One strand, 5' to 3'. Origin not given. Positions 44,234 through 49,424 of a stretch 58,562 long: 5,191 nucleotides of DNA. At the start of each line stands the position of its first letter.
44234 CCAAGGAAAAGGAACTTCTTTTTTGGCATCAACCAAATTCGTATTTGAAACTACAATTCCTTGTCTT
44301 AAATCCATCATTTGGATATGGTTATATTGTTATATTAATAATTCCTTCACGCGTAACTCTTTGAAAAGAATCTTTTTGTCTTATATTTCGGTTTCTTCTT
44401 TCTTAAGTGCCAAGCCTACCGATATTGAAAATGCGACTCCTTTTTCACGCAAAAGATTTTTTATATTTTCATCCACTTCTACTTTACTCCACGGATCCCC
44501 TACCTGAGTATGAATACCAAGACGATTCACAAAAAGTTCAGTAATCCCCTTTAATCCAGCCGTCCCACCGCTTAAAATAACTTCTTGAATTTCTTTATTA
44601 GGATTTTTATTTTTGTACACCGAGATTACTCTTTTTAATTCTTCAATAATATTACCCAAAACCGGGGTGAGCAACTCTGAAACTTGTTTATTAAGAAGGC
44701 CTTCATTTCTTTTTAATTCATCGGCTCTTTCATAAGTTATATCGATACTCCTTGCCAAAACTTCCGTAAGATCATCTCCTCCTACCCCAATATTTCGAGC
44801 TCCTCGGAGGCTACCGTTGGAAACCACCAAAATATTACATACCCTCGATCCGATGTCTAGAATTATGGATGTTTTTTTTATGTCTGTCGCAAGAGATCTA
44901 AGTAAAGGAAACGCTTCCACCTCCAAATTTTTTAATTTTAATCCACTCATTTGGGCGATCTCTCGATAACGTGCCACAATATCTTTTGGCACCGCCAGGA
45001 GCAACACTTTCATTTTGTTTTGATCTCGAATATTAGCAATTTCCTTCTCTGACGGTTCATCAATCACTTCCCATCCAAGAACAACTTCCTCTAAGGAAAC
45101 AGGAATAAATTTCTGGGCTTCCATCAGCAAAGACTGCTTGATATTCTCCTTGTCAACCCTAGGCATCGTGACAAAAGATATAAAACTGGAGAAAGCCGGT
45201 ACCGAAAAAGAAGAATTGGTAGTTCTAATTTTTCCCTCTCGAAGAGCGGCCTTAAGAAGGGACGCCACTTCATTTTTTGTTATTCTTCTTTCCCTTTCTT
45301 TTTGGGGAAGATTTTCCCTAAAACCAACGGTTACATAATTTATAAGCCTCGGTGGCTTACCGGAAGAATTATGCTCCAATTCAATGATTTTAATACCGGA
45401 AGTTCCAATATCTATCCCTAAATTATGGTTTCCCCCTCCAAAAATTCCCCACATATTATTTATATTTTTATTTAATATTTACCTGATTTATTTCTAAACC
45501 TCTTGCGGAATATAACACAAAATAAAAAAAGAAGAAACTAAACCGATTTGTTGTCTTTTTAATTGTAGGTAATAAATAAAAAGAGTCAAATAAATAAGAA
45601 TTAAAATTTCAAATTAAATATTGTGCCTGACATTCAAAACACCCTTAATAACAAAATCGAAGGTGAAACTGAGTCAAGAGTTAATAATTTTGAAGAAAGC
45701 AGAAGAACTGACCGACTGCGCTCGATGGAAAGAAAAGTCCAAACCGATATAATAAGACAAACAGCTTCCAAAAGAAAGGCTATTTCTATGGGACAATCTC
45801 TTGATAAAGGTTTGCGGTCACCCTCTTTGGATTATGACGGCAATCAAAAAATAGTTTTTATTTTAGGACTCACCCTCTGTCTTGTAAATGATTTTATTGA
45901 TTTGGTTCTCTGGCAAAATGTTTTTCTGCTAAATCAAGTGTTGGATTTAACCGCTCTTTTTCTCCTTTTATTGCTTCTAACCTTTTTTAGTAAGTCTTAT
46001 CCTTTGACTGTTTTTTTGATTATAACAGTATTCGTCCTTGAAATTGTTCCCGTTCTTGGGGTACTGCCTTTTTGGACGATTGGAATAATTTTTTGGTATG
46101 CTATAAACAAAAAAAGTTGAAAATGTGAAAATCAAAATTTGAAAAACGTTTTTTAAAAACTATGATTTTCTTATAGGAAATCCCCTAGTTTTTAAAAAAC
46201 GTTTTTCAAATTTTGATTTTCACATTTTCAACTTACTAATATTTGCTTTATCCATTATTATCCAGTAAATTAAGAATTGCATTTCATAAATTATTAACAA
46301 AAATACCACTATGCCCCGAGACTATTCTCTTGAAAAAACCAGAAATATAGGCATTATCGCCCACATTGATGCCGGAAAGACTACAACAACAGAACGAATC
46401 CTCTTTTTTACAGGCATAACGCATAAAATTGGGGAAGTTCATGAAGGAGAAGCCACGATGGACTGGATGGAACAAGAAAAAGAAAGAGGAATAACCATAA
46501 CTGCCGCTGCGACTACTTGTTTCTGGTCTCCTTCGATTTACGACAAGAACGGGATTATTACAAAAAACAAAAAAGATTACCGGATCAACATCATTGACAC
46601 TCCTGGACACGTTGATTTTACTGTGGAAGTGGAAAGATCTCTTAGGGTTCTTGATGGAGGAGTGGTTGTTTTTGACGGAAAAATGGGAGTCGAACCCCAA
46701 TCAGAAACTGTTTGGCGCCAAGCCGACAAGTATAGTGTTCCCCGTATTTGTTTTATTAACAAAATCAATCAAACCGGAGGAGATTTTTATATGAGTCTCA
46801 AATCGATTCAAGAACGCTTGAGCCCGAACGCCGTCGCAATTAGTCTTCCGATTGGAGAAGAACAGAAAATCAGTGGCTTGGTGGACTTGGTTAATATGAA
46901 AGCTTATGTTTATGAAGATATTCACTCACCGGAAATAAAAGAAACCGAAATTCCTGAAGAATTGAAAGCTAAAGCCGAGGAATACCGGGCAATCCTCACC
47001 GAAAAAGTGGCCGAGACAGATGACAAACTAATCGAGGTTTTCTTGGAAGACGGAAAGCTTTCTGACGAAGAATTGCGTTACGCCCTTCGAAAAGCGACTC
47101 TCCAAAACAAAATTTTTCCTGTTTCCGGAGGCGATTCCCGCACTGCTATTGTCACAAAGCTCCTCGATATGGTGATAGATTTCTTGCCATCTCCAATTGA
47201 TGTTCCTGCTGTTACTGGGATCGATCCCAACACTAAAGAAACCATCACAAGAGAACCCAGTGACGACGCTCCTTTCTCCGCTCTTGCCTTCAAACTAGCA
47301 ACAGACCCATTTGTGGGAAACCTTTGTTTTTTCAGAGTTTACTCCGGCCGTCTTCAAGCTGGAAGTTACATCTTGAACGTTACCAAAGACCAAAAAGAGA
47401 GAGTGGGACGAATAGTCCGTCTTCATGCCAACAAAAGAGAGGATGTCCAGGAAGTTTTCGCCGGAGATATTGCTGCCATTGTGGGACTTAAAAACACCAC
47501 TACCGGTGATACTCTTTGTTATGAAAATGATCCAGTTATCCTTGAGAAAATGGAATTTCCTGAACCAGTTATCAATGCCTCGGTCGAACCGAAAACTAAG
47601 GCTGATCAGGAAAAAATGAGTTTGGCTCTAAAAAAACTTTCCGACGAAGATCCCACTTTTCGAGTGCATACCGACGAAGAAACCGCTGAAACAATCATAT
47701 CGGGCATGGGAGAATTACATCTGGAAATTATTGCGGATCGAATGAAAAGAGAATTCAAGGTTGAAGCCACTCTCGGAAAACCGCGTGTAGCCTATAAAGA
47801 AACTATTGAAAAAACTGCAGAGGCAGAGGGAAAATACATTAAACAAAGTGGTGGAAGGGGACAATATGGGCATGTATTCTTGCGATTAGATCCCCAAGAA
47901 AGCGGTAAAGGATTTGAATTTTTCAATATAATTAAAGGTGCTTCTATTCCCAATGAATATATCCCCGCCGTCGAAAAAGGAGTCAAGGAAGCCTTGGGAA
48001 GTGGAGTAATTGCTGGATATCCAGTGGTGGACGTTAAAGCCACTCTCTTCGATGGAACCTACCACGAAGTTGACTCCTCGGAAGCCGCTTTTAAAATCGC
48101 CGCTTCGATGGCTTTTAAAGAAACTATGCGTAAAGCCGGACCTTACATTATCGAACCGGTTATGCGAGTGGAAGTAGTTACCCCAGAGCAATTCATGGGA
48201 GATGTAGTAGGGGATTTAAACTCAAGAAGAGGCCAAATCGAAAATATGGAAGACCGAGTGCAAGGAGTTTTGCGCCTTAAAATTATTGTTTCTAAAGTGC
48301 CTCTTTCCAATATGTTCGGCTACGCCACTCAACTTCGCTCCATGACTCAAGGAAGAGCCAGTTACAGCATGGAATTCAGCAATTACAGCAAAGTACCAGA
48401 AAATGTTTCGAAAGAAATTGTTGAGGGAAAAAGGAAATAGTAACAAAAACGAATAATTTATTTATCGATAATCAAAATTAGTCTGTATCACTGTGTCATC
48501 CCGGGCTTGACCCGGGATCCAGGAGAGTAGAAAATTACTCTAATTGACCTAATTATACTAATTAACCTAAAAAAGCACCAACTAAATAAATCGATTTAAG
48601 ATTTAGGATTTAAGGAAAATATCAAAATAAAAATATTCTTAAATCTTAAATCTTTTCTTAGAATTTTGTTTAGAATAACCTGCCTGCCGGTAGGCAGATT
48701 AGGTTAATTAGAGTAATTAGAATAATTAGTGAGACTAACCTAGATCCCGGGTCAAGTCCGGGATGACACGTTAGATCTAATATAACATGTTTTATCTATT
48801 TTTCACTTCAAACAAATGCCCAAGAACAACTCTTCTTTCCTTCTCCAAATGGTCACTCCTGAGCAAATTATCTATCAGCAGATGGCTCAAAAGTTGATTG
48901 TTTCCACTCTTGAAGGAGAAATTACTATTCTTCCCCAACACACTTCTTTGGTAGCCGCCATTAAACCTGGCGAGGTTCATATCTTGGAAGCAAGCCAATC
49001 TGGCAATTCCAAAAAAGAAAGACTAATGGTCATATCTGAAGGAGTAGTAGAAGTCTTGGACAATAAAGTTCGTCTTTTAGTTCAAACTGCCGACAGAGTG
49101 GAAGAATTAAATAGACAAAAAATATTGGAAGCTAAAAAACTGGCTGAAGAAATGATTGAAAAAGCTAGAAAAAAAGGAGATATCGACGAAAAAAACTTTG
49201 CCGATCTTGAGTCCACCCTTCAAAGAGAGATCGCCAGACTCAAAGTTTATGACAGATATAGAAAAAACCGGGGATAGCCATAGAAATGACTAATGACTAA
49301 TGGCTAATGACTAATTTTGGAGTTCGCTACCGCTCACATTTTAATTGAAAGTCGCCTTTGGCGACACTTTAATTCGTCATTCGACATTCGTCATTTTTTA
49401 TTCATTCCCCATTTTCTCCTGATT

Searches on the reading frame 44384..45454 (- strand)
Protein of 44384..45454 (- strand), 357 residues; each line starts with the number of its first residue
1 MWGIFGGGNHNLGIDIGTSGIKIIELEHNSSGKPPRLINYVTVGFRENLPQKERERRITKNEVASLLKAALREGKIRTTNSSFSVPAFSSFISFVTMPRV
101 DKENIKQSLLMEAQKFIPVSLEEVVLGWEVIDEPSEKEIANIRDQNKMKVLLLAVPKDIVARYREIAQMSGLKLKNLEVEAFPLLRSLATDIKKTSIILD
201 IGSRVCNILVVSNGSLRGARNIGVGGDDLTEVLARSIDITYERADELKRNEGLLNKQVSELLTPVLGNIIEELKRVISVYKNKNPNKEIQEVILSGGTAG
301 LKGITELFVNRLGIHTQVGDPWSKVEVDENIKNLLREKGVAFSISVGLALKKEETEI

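Call 73: search_protein_families(library=pfam, proteins=[window:44384-45454:-], max_evalue=0.0001)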
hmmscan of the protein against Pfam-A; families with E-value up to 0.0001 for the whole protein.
window:44384-45454:- (357 aa): 3 families
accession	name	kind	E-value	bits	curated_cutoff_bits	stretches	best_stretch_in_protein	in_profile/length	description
PF11104.14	PilM_2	-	3.7e-46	158.1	27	1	13-352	1-339/340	Type IV pilus assembly protein PilM;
PF14450.12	FtsA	-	9e-14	52.4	31.8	1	198-327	2-114/127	Cell division protein FtsA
PF06723.19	MreB_Mbl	-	2.3e-06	27.1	27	0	247-320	231-305/327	MreB/Mbl protein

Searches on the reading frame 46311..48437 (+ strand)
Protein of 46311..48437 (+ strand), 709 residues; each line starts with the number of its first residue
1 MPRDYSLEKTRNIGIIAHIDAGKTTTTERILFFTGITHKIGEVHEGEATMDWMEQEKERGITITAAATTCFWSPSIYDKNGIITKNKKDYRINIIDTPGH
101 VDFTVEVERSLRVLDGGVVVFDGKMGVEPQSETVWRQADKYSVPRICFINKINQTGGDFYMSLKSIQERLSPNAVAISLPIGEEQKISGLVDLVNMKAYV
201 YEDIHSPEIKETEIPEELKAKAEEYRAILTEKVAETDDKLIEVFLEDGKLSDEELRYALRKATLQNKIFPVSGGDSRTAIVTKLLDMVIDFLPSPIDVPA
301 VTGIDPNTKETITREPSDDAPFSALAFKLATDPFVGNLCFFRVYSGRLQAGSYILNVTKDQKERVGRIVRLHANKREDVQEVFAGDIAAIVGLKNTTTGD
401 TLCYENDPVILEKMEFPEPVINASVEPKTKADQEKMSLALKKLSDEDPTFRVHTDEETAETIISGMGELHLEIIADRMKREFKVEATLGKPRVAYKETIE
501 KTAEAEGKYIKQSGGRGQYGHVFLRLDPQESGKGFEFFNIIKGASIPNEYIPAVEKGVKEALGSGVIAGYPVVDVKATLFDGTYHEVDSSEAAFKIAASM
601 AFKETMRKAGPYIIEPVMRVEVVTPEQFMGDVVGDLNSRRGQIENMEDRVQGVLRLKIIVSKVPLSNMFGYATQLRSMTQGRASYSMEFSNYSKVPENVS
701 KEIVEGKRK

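Call 74: search_protein_families(library=pfam, proteins=[window:46311-48437:+], max_evalue=0.0001)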
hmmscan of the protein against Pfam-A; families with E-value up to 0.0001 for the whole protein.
window:46311-48437:+ (709 aa): 7 families
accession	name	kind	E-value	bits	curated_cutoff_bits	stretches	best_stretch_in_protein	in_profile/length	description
PF00009.33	GTP_EFTU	-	1.3e-55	188.4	26.5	1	9-294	2-188/188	Elongation factor Tu GTP binding domain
PF03764.24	EFG_IV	-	2.4e-47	160.1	24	1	491-609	1-120/121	Elongation factor G, domain IV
PF14492.12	EFG_III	-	7e-35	119.4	27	1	416-490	1-75/75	Elongation Factor G, domain III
PF00679.30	EFG_C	-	1.9e-29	102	27.9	1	613-701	2-87/89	Elongation factor G C-terminus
PF22042.2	EF-G_D2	-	1.6e-18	67.1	27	1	321-403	1-82/84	Elongation factor G domain 2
PF03144.31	GTP_EFTU_D2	-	1.3e-17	64.4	30.3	1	336-403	1-73/73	Elongation factor Tu domain 2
PF16658.11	RF3_C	-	8.9e-08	32.5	40.1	1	421-505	11-95/132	Class II release factor RF3, C-terminal domain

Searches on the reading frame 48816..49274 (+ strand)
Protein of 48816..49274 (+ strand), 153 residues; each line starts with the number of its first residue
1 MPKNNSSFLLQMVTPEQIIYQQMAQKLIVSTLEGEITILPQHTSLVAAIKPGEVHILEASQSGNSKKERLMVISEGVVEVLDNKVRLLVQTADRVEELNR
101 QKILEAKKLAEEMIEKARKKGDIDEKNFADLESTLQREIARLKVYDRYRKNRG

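Call 74: search_protein_families(library=pfam, proteins=[window:48816-49274:+], max_evalue=0.0001)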
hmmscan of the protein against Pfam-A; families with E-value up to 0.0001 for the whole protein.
window:48816-49274:+ (153 aa): 1 family
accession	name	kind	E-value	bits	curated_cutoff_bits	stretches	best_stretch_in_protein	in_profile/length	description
PF02823.21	ATP-synt_DE_N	-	9.9e-19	67.6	27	1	10-92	3-80/80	ATP synthase, Delta/Epsilon chain, beta-sandwich domain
